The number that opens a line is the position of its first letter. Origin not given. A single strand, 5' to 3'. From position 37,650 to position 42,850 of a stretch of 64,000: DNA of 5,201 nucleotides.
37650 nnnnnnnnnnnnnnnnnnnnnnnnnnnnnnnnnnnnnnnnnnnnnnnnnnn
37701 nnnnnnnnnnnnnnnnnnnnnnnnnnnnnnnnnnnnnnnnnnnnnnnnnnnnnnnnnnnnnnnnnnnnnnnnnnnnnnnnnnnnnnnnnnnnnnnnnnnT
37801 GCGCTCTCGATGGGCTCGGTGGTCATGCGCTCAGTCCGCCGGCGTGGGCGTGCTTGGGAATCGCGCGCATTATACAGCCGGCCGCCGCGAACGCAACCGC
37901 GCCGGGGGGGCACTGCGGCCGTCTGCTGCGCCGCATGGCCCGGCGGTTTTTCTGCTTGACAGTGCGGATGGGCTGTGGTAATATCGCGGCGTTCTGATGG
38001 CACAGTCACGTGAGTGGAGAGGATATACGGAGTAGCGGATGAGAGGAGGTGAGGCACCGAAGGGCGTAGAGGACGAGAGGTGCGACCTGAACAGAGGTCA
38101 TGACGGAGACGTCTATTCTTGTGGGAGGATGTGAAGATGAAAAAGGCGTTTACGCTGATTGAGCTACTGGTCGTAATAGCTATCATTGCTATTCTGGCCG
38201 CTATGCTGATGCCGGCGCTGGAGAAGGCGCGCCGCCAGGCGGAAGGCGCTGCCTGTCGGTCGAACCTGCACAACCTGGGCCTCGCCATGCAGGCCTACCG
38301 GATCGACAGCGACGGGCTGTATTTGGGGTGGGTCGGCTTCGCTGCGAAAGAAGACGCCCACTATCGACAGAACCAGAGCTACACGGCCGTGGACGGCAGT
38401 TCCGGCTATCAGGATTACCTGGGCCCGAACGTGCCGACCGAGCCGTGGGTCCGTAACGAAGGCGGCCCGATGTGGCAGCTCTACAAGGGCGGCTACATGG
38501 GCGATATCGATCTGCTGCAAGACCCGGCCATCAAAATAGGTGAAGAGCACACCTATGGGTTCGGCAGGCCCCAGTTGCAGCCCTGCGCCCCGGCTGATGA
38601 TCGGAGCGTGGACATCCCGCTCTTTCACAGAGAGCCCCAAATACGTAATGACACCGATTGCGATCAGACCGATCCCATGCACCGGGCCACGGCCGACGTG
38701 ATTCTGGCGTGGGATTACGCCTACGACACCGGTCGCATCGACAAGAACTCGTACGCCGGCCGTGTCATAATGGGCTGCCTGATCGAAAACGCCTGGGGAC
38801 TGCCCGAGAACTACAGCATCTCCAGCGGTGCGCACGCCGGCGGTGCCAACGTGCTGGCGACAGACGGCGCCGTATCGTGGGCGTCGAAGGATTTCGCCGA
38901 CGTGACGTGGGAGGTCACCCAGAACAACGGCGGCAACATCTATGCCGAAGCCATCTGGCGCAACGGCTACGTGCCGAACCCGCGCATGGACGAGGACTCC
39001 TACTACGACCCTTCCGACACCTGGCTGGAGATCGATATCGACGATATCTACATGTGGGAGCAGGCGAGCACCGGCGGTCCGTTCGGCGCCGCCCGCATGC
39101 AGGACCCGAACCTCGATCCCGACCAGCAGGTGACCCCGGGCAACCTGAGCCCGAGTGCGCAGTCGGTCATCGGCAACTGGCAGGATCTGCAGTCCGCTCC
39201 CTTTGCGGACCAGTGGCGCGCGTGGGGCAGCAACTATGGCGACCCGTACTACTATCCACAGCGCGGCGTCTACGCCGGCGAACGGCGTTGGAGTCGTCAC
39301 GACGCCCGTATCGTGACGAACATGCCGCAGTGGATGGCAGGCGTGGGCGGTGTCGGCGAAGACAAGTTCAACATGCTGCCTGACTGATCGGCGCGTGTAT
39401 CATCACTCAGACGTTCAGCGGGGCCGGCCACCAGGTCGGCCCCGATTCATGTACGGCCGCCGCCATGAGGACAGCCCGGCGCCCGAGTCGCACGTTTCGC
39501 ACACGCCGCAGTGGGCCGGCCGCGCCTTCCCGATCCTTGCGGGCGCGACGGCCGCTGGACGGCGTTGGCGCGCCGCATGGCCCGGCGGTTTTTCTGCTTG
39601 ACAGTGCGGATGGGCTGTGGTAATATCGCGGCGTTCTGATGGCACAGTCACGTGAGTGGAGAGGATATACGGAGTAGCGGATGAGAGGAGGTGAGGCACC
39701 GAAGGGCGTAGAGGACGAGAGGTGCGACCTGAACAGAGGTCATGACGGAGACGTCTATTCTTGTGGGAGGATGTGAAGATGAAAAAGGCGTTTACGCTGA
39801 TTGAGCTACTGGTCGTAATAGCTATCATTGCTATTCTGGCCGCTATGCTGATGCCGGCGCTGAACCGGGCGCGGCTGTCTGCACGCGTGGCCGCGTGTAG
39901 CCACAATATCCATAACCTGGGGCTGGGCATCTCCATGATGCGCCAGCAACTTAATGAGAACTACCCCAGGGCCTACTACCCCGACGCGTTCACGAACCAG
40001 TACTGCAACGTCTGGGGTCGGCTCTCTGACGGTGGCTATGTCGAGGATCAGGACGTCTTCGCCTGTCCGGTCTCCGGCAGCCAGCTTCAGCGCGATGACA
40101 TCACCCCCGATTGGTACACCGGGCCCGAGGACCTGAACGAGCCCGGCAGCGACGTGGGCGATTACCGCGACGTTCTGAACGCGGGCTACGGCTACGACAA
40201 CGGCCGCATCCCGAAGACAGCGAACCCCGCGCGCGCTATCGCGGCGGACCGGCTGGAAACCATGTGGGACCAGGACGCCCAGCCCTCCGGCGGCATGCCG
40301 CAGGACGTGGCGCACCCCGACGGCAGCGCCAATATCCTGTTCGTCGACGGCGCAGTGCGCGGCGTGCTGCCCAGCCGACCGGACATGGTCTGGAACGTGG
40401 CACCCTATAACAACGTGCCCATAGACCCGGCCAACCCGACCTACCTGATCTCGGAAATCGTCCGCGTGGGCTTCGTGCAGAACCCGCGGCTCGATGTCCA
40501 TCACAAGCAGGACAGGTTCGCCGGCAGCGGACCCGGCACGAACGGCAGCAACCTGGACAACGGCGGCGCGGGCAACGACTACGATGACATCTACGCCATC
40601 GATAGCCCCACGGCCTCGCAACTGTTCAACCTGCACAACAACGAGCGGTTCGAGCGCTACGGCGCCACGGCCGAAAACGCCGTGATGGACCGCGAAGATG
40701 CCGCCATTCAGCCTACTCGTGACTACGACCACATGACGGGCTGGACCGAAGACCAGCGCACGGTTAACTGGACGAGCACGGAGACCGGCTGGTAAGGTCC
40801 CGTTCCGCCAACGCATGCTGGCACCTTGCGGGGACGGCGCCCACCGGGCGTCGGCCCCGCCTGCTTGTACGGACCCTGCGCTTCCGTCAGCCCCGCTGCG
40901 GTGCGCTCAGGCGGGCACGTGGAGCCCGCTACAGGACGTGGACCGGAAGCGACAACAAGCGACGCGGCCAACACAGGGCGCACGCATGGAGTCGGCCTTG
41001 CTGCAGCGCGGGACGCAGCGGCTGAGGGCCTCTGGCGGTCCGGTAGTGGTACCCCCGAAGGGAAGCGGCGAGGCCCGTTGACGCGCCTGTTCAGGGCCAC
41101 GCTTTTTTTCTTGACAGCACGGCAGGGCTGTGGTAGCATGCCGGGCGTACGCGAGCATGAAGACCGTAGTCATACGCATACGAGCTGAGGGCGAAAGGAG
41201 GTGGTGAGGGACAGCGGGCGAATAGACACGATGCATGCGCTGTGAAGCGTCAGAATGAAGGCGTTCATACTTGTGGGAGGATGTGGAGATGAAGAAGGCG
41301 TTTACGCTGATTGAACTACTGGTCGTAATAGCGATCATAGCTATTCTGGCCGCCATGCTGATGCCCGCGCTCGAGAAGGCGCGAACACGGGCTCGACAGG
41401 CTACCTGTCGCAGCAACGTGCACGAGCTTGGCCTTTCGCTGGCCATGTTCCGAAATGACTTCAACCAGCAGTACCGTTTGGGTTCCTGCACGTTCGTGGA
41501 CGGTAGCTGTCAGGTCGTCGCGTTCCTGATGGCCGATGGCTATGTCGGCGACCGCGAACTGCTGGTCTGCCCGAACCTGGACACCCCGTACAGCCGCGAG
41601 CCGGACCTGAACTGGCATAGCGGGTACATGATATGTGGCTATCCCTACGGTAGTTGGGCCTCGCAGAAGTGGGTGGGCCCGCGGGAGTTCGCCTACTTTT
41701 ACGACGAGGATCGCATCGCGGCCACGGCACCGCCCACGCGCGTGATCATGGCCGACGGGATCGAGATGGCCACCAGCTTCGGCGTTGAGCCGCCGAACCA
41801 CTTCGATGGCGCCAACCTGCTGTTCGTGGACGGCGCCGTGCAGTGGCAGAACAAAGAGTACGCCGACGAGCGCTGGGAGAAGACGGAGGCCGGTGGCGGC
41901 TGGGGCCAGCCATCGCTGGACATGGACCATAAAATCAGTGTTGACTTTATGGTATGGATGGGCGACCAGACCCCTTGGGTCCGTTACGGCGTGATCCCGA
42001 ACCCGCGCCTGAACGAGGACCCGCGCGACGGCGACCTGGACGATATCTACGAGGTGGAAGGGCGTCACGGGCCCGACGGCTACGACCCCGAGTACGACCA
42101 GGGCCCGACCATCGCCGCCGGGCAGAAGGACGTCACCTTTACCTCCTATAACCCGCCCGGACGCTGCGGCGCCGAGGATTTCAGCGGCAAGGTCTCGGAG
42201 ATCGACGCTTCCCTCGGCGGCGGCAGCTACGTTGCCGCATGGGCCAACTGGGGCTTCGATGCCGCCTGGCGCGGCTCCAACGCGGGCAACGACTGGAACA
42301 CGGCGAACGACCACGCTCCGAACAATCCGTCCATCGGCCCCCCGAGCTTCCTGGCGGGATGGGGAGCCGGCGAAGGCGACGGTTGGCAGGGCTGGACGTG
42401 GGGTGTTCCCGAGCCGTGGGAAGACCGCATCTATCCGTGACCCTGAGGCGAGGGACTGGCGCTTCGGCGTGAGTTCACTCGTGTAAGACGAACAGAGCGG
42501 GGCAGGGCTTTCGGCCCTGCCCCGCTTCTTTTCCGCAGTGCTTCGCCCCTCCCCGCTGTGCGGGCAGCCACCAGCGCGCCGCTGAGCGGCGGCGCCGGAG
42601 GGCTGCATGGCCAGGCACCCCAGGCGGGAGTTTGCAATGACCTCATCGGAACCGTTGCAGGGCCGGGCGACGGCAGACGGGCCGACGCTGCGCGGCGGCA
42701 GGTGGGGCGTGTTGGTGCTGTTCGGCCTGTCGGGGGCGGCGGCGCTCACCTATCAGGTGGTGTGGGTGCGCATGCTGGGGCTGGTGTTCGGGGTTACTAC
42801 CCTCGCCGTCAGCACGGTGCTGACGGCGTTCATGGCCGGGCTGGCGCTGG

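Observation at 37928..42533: Tandem three-gene DUF1559 (H-X9-DG) pseudopilin cassette: each gene has its own consensus promoter, long leader and terminator, and the first two share a 293-bp perfect repeat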

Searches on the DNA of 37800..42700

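Call 81: search_rna_families(source=window, start=37800, end=42700, threshold=evalue, max_evalue=1)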
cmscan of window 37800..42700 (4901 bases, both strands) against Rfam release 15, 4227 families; matches with E-value up to 1: 0.
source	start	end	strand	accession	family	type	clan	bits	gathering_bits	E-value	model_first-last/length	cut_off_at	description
